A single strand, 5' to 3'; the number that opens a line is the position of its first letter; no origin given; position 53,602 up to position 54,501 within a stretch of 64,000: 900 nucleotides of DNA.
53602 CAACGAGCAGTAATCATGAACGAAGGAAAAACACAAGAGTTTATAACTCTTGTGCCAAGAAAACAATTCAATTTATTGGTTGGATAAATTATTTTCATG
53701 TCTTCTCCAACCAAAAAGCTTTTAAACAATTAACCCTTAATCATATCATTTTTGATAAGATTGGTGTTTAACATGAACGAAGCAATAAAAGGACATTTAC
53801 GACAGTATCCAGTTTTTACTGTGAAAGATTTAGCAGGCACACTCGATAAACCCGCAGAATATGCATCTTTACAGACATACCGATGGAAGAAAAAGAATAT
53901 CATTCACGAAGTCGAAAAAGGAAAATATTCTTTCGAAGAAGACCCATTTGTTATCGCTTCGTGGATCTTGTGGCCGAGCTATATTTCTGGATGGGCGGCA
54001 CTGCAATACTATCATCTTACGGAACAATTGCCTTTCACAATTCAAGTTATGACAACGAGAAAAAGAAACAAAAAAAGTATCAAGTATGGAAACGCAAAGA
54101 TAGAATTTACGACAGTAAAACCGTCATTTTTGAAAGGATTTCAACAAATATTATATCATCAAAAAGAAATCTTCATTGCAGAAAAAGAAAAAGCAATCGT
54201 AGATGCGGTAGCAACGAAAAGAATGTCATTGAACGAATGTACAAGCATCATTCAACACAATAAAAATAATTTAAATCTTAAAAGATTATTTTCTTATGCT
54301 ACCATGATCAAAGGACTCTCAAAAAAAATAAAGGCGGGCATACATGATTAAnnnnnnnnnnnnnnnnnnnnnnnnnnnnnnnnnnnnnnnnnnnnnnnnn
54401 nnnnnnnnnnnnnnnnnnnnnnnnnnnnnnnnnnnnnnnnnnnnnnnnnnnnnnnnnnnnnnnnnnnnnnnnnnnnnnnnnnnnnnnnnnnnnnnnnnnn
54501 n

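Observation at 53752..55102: AbiEi/AbiEii (type IV TA / abortive infection) module directly after the scpAB operon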

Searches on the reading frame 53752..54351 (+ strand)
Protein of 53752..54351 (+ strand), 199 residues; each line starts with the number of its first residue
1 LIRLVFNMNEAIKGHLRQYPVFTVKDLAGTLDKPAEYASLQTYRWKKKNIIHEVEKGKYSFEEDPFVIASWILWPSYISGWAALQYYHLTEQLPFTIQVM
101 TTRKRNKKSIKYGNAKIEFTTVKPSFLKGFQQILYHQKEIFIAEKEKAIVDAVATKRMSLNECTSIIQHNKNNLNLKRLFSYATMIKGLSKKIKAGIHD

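Call 3: search_protein_families(library=pfam, proteins=[window:53752-54351:+], max_evalue=0.1)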
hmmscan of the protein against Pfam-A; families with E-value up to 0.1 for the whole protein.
window:53752-54351:+ (199 aa): 1 family
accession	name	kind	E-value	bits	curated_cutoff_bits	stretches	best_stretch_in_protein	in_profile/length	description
PF20217.3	DUF6577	-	0.0084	16.2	27.8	0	137-184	133-186/204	Family of unknown function (DUF6577)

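Call 4: search_protein_families(library=padloc, proteins=[window:53752-54351:+], max_evalue=0.1)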
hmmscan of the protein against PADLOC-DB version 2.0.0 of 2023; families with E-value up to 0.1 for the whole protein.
window:53752-54351:+ (199 aa): 29 families (the best 25 are shown)
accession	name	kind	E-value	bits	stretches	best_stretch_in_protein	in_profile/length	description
PDLC02267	AbiEi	-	9.2e-31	105.2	1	18-187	17-186/252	AbiEi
PDLC02241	AbiEi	-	2.2e-19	68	1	14-156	8-148/199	AbiEi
PDLC02272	AbiEi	-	2.6e-19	67.8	1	18-188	12-184/200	AbiEi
PDLC02271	AbiEi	-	4.3e-19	66.7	1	20-184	22-201/263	AbiEi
PDLC02230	AbiEi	-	9.7e-16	56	1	43-167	24-148/192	AbiEi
PDLC02269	AbiEi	-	3.6e-14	50.7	1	15-184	6-176/251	AbiEi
PDLC02225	AbiEi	-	1e-13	49.5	1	10-194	8-188/198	AbiEi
PDLC02276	AbiEi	-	2.7e-13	48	1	57-187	62-193/270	AbiEi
PDLC02287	AbiEi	-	5.4e-11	40.5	1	15-155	6-146/253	AbiEi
PDLC02232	AbiEi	-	1.1e-10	39.7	1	19-157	18-164/177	AbiEi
PDLC02275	AbiEi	-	4.5e-10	37.9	1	38-187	24-173/184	AbiEi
PDLC02265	AbiEi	-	8.6e-09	33.4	1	54-184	44-182/198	AbiEi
PDLC02245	AbiEi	-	1.6e-08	32.4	1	58-187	49-181/194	AbiEi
PDLC02240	AbiEi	-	2e-07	28.7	1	62-168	65-174/216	AbiEi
PDLC02248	AbiEi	-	7.1e-07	27.1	1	47-195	38-192/198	AbiEi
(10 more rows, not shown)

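Call 5: search_protein_families(library=ncbifam, proteins=[window:53752-54351:+], max_evalue=0.1)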
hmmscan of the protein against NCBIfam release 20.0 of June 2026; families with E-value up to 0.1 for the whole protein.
window:53752-54351:+ (199 aa): 1 family
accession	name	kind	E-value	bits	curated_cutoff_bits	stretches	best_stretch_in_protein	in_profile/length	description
NF047376.1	TAA_AbiEi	equivalog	1.6e-08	34.5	150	1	21-157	20-166/172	type IV toxin-antitoxin system AbiEi family antitoxin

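Call 13: find_homologous_proteins(query=window:53773-54351:+)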
Query window:53773-54351:+ (192 aa): 132 proteins with E <= 0.001 among 177 candidates; the best 120 are listed.
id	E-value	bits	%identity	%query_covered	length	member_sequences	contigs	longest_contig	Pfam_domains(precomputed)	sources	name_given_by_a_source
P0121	7.2e-124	428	100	100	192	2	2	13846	-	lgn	-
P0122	5.0e-88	312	72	98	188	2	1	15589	-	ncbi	-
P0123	2.3e-84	300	69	98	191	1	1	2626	-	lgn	-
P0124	2.3e-83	296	68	98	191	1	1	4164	-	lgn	-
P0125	6.4e-83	295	66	100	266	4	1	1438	-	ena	-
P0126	9.3e-83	294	66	100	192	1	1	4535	-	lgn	-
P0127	1.6e-82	294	70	100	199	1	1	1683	-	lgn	-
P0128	2.1e-82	293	68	100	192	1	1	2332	-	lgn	-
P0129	4.0e-82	292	68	100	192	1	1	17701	-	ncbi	-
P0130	4.1e-82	292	64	99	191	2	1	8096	-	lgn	-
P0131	4.2e-82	292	68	100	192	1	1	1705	-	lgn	-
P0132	4.5e-82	292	65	100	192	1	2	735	-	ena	-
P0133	9.5e-82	291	67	100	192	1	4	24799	-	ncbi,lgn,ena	ncbi:MAG: hypothetical protein AABX04_07290 [Nanoarchaeota archaeon]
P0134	1.2e-81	291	66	100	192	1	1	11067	-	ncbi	-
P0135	1.3e-81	291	66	100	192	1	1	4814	-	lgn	-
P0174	3.6e-71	257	60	100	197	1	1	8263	PF13338.13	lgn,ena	-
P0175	2.7e-70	254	60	97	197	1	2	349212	PF13338.13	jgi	jgi:predicted transcriptional regulator of viral defense system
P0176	9.8e-70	252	59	97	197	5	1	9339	PF13338.13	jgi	jgi:predicted transcriptional regulator of viral defense system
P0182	4.2e-68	247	60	97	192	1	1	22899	PF13338.13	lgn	-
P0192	1.4e-64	235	56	99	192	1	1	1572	PF13338.13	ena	-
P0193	1.6e-64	235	58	96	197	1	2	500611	PF13338.13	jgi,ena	jgi:predicted transcriptional regulator of viral defense system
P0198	4.7e-63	230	53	100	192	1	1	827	PF13338.13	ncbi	-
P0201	1.7e-62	228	54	100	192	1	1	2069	PF13338.13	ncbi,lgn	-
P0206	1.6e-61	225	53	100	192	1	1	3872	PF13338.13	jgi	-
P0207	1.7e-61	225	56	96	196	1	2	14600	PF13338.13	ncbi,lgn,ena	-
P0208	2.2e-61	225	52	100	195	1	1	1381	PF13338.13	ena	-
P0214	1.9e-59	218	53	99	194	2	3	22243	PF13338.13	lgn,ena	-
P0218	2.0e-57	212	50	99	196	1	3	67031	PF13338.13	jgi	jgi:predicted transcriptional regulator of viral defense system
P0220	3.4e-57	211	52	98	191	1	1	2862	PF13338.13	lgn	-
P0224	1.3e-56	209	52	94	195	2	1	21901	PF13338.13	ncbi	-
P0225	1.7e-56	209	53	93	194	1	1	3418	PF13338.13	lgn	-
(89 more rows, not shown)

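Call 14: search_solved_structures(query=window:53773-54351:+, max_evalue=10, show_alignments=2)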
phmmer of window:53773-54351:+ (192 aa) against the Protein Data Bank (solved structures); distinct sequences matched with E-value up to 10: 0.

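Call 48: predict_structure(alignment_id=A1)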
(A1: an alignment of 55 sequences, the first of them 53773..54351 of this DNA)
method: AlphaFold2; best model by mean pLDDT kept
length: 192 residues; sequences in the alignment: 55
mean_pLDDT: 92.4   pTM: 0.87
mean pLDDT of the five models: 92.4, 92.1, 90.5, 85.7, 84.8
residues with pLDDT >= 90: 162; 70-90: 27; 50-70: 3; < 50: 0
segments of 3 or more residues with pLDDT < 50: none
pLDDT, mean of each block of 10 residues (from residue 1): 71 89 92 95 93 94 94 96 89 94 94 93 94 96 96 96 95 95 94 73
secondary structure, 60 per line:
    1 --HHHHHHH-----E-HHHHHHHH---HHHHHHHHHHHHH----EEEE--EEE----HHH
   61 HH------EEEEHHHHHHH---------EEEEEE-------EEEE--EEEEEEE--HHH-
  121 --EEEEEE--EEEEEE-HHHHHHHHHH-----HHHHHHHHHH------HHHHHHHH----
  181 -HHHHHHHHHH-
elements in order: H3-9 H17-24 H28-40 E45-48 E51-53 H58-62 E69-72 H73-79 E89-94 E102-105 E108-114 E123-128 E131-136 H138-147 H153-162 H169-176 H182-191

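Call 54: fold_search(model_id=the predicted structure, library=pdb)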
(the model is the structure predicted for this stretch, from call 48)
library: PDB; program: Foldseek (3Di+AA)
matches with E <= 10: 1007; with E <= 0.001: 2
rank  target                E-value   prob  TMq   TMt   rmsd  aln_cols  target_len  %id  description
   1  6y8q_A                3.4e-08  1.00  0.58  0.57   5.4       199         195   22  AbiEi antitoxin from Streptococcus agalactiae (released 2020-12-16)
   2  6y8q_D                3.1e-07  1.00  0.56  0.58   5.4       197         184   21  AbiEi antitoxin from Streptococcus agalactiae (released 2020-12-16)
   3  2ewr                  2.3e-02  1.00  0.40  0.48   4.1       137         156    8  Crystal structure of a putative nucleotidyltransferase (tm1012) from Thermotoga maritima at 1.60 A resolution (released 2005-12-06)
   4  4ok0_B                4.9e-02  0.60  0.28  0.24  13.0       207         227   12  Crystal structure of putative nucleotidyltransferase from H. pylori (released 2014-04-09)
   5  4o8s                  1.1e-01  0.80  0.37  0.31   9.1       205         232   13  Crystal structure of JHP933 from Helicobacter pylori (released 2014-09-10)
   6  4ok0_A                1.1e-01  0.44  0.28  0.24  11.4       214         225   10  Crystal structure of putative nucleotidyltransferase from H. pylori (released 2014-04-09)
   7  4ija_B                1.4e-01  0.18  0.24  0.13  18.9       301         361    8  Structure of S. aureus methicillin resistance factor MecR2 (released 2013-06-12)
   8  5uvd                  1.8e-01  0.54  0.32  0.29  10.1       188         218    8  Crystal structure of an antigenic nucleotidyltransferase-like protein from Paracoccidioides brasiliensis (released 2018-01-31)
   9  5trd_B                2.1e-01  0.63  0.23  0.21  11.3       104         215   18  Structure of RbkR (Riboflavin Kinase) from Thermoplasma acidophilum determined in complex with CTP and its cognate DNA (released 2016-11-23)
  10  6uvu_B                2.8e-01  0.98  0.25  0.41   2.9        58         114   22  Crystal structure of the AntR antimony-specific transcriptional repressor (released 2020-11-04)
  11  9hl9_Sa               3.0e-01  0.98  0.24  0.52   3.0        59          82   10  CRYO-EM STRUCTURE OF LEISHMANIA MAJOR 80S RIBOSOME WITH P/E-site tRNA AND mRNA : LM14Cs1H3 sKO STRAIN (released 2025-10-15)
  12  4v6i_AV               3.0e-01  0.98  0.24  0.49   2.2        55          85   20  Localization of the small subunit ribosomal proteins into a 6.1 A cryo-EM map of Saccharomyces cerevisiae translating (released 2014-07-09)
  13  6uvu_A                3.1e-01  0.96  0.24  0.40   3.4        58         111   21  Crystal structure of the AntR antimony-specific transcriptional repressor (released 2020-11-04)
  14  5f7q_C                3.5e-01  0.91  0.22  0.12   5.1        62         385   14  ROK repressor Lmo0178 from Listeria monocytogenes bound to operator (released 2016-09-07)
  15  5f7q_L                3.5e-01  0.91  0.22  0.12   5.1        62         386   14  ROK repressor Lmo0178 from Listeria monocytogenes bound to operator (released 2016-09-07)
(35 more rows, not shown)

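Call 65: search_protein_families(library=phrogs, proteins=[window:53773-54351:+], max_evalue=0.01)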
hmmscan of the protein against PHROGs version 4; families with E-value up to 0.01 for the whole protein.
window:53773-54351:+ (192 aa): 0 families

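Call 67: search_solved_structures(query=A1, max_evalue=10, show_alignments=3)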
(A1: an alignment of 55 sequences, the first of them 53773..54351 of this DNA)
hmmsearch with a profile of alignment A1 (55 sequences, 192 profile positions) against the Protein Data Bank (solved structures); distinct sequences matched with E-value up to 10: 3.
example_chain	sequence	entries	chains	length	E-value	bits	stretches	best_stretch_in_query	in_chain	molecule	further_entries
3t04_D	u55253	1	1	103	1.5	11.8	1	63-83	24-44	MONOBODY 7C12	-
9jj8_G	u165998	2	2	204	1.8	11.7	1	46-82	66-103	Light harvesting protein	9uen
8ro0_b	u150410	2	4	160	2.3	11.3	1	95-140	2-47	Probable small nuclear ribonucleoprotein-associated protein B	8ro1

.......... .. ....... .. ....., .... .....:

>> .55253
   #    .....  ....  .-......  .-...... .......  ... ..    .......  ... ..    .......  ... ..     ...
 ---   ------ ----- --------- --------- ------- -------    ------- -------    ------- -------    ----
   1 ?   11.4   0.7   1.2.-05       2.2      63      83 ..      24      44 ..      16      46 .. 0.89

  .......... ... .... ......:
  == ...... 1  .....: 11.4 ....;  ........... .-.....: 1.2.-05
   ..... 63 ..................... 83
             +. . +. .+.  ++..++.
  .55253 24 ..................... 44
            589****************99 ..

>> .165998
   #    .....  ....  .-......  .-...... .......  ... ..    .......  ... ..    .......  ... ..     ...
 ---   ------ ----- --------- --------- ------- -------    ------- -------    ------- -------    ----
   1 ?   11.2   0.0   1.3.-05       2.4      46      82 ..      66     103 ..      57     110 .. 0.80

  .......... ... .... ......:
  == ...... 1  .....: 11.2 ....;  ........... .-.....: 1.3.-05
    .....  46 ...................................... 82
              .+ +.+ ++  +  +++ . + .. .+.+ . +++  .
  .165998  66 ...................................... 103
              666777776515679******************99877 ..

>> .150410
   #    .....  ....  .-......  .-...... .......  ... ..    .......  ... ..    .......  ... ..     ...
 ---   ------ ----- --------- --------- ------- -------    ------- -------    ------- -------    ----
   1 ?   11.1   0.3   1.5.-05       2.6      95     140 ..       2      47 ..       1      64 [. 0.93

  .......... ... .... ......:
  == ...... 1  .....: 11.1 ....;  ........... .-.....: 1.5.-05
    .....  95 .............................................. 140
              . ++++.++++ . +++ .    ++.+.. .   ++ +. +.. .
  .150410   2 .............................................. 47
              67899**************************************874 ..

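Call 69: search_protein_families(library=pfam, alignment_id=A1, max_evalue=0.01)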
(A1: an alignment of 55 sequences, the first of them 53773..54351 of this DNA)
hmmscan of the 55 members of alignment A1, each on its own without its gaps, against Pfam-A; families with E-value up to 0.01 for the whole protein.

A. member 1, window:53773-54351:+ (192 aa): 1 family
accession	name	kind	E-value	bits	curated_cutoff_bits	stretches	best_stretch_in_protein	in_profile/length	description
PF20217.3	DUF6577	-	0.0066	16.6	27.8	0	130-177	133-186/204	Family of unknown function (DUF6577)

B. families by the number of members that match (of 55 scanned): 7 families
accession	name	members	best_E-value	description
PF13338.12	AbiEi_4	36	3.5e-08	Transcriptional regulator, AbiEi antitoxin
PF20217.3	DUF6577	8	0.0017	Family of unknown function (DUF6577)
PF01978.25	TrmB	5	0.00066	Sugar-specific transcriptional regulator TrmB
PF09407.15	AbiEi_1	1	0.0018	AbiEi antitoxin C-terminal domain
PF12728.13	HTH_17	1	0.0073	Helix-turn-helix domain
PF12805.13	FUSC-like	1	0.0081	FUSC-like inner membrane protein yccS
PF23873.1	DUF7228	1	0.0084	Family of unknown function (DUF7228)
